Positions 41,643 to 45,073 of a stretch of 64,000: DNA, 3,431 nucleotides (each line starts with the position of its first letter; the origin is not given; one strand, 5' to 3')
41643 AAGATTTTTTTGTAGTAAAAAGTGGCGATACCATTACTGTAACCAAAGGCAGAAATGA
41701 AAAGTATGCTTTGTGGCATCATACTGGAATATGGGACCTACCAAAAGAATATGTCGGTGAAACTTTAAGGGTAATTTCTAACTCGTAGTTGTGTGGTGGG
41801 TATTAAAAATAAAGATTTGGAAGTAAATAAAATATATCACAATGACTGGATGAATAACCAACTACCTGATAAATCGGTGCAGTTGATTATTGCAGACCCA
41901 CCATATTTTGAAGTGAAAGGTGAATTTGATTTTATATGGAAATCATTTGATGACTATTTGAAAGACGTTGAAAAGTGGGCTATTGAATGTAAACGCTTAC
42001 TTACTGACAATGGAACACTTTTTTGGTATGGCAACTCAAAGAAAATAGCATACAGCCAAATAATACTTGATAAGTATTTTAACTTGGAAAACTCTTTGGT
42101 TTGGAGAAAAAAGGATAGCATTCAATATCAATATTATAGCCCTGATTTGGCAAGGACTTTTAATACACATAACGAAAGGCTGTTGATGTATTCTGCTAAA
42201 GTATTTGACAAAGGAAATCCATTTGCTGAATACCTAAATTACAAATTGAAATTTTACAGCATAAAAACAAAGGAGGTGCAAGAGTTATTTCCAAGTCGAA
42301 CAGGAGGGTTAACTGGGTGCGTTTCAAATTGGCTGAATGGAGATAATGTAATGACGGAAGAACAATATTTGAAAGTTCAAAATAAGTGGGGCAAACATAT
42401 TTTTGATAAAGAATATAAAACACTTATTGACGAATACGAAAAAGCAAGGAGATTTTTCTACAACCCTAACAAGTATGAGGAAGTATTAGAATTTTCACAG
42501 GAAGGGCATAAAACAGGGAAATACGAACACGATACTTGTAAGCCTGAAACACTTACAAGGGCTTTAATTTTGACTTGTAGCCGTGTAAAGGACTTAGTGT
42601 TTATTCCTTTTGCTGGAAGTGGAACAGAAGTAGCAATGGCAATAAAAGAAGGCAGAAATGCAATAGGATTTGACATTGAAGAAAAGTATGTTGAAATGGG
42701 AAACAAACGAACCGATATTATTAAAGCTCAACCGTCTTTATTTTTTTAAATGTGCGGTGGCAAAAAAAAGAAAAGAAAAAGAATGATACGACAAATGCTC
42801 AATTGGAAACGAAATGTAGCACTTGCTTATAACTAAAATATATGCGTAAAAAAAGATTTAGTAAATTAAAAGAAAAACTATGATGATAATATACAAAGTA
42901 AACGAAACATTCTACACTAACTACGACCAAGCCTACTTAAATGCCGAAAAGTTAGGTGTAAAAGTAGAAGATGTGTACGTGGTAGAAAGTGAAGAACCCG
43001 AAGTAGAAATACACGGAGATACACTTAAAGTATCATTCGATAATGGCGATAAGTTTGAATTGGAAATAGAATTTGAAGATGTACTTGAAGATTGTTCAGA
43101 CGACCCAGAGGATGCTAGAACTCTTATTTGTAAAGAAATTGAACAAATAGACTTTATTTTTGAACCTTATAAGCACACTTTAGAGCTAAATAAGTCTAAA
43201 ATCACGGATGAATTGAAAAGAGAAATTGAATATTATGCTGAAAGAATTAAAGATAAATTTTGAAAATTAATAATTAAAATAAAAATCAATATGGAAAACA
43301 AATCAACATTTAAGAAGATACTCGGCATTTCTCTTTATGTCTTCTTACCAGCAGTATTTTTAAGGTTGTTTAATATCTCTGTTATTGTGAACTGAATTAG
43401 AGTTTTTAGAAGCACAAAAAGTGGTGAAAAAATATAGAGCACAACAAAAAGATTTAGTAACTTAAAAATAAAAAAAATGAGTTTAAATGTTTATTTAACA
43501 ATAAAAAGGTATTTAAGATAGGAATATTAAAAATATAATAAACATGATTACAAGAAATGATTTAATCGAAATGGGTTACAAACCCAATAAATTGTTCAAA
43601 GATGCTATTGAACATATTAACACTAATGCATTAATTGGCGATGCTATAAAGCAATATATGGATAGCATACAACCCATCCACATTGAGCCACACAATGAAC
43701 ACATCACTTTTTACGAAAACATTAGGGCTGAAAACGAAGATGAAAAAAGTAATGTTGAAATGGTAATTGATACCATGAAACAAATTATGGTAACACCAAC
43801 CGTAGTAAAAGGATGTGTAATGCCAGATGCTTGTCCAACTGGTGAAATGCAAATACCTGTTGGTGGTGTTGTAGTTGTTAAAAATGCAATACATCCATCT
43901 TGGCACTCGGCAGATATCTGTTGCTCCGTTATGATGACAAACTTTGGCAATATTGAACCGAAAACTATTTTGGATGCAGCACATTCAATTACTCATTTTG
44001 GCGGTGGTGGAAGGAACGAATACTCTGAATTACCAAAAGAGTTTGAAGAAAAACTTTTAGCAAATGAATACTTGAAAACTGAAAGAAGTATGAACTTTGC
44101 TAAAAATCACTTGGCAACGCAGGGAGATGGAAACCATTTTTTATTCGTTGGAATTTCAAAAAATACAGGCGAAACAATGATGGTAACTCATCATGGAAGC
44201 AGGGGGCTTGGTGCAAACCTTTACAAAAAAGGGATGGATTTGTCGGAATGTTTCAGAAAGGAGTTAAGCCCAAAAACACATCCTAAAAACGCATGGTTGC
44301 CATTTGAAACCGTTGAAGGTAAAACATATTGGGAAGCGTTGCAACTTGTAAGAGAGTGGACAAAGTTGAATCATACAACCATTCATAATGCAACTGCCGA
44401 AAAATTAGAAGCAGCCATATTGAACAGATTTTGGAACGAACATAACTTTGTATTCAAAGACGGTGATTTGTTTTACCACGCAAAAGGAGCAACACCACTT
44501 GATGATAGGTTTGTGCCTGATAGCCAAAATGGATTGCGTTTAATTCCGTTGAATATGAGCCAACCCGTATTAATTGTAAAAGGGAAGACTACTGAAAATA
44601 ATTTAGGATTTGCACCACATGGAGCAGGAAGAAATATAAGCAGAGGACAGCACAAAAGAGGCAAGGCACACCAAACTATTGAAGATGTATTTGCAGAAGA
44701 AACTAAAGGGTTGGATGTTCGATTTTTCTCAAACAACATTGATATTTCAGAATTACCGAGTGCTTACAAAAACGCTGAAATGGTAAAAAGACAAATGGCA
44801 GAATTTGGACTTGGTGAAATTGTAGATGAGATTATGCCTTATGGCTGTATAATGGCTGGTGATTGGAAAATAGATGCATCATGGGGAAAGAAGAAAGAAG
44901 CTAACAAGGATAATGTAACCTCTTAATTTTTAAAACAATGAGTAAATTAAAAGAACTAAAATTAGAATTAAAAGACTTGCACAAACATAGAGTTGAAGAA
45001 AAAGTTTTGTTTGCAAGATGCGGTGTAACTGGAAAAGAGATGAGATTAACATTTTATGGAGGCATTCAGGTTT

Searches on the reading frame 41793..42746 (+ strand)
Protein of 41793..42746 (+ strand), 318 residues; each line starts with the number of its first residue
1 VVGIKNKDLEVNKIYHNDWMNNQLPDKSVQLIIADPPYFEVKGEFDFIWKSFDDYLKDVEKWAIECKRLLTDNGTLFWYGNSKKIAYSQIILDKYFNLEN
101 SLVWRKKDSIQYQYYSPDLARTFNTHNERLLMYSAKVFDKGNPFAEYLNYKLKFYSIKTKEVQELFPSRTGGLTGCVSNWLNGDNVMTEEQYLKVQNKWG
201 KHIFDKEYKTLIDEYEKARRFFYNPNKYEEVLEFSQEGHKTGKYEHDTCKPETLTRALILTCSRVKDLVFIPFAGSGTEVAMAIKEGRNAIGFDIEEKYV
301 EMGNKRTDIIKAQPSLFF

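Call 32: search_protein_families(library=phrogs, proteins=[window:41793-42746:+], max_evalue=0.001)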
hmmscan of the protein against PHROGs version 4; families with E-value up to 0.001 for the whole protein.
window:41793-42746:+ (318 aa): 11 families
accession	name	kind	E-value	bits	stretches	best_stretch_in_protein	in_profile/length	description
phrog_67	-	other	2.2e-44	153.6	1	10-315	122-351/743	DNA methyltransferase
phrog_498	-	other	1e-18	68.2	1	20-307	214-420/633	DNA methyltransferase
phrog_6025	-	other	7.2e-17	62.6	1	22-135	24-141/192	DNA methyltransferase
phrog_3008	-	other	3.4e-14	53.7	1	243-307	147-211/244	DNA methyltransferase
phrog_6952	-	other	7.5e-11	43.2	1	204-304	72-172/181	DNA methyltransferase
phrog_18293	-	other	6e-09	36.9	1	228-308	30-108/119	methyltransferase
phrog_23085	-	unknown function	7.8e-08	33.1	1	216-306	13-104/138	-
phrog_23148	-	unknown function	4.6e-07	31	1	239-306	78-145/165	-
phrog_16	-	DNA, RNA and nucleotide metabolism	1.7e-05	24.3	1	58-305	766-907/986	DNA helicase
phrog_12517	-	unknown function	0.00016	21.9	0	266-309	106-149/316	-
phrog_954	-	other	0.00053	20.3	0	6-91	88-178/229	DNA methyltransferase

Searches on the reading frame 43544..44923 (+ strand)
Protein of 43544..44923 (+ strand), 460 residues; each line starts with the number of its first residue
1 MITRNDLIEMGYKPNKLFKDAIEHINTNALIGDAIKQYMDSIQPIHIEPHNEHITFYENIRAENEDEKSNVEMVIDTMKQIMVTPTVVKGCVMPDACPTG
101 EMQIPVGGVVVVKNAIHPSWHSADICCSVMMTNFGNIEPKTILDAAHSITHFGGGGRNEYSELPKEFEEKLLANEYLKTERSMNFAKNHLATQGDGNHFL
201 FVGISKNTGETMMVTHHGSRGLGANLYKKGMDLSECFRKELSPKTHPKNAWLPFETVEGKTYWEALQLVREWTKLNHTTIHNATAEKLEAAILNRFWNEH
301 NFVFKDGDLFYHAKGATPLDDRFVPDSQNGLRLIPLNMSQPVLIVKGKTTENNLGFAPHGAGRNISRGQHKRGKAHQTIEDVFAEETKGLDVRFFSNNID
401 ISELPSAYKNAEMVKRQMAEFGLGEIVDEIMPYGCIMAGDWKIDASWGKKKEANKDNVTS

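Call 32: search_protein_families(library=phrogs, proteins=[window:43544-44923:+], max_evalue=0.001)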
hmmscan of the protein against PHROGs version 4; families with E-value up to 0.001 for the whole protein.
window:43544-44923:+ (460 aa): 2 families
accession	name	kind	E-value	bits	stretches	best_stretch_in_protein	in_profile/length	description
phrog_1075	-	DNA, RNA and nucleotide metabolism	1.9e-94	318.4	1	2-453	7-456/459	tRNA splicing ligase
phrog_32430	-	DNA, RNA and nucleotide metabolism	4.5e-12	46.9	1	328-418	35-120/139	tRNA splicing ligase RtcB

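Call 74: search_protein_families(library=pfam, proteins=[window:43544-44923:+], max_evalue=0.001)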
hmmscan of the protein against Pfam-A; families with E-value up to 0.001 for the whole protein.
window:43544-44923:+ (460 aa): 1 family
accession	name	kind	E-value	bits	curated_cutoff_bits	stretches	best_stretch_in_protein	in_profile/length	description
PF01139.22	RtcB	-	1.5e-34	120.4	27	1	178-436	135-424/426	tRNA-splicing ligase RtcB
